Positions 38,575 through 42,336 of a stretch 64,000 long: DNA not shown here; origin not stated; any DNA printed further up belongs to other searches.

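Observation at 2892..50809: Candidate new virion metal-binding domain: a helix-His / His-x3-Asp repeat that always comes in triplets, shared by the sheath and two baseplate proteins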

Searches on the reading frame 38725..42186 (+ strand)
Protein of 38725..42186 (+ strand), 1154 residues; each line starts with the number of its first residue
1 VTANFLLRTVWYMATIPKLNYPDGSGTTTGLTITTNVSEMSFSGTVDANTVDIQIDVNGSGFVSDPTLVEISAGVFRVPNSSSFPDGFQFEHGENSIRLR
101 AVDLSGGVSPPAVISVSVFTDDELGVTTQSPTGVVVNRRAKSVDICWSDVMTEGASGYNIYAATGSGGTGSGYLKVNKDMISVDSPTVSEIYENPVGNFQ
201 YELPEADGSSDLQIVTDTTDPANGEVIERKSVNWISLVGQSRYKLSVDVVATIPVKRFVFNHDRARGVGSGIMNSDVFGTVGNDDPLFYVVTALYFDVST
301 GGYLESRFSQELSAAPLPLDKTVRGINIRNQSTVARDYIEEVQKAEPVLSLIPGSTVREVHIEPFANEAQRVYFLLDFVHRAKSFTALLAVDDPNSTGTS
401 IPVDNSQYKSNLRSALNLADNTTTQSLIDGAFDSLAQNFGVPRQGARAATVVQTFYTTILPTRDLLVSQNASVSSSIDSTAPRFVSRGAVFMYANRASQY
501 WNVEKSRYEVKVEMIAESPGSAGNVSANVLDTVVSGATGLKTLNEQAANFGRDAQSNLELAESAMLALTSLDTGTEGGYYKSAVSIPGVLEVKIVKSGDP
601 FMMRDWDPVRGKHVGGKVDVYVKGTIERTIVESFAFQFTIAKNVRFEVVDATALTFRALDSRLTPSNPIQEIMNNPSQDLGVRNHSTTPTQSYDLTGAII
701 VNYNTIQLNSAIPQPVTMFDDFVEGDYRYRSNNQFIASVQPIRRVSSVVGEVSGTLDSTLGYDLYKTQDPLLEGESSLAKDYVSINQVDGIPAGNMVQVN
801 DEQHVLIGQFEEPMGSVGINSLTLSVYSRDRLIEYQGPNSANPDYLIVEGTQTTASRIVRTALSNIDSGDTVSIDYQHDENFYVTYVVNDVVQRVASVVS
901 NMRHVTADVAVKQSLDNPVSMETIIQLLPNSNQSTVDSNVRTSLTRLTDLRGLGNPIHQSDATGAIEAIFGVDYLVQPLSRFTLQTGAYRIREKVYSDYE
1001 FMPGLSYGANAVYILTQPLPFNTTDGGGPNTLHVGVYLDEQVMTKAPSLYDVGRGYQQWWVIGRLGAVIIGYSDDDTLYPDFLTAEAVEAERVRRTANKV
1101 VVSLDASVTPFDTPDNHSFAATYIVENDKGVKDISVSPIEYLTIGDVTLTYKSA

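Call 12: search_protein_families(library=pfam, proteins=[window:38725-42186:+], max_evalue=0.01)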
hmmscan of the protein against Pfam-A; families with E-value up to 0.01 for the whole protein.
window:38725-42186:+ (1154 aa): 1 family
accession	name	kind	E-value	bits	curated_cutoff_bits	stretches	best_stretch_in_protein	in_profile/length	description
PF04865.19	Baseplate_J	-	3.2e-10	40.2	21.1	1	433-621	6-166/255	Baseplate J-like protein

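Call 74: search_protein_families(library=phrogs, proteins=[window:38725-42186:+], max_evalue=0.01)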
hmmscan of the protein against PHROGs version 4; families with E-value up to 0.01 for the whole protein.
window:38725-42186:+ (1154 aa): 0 families
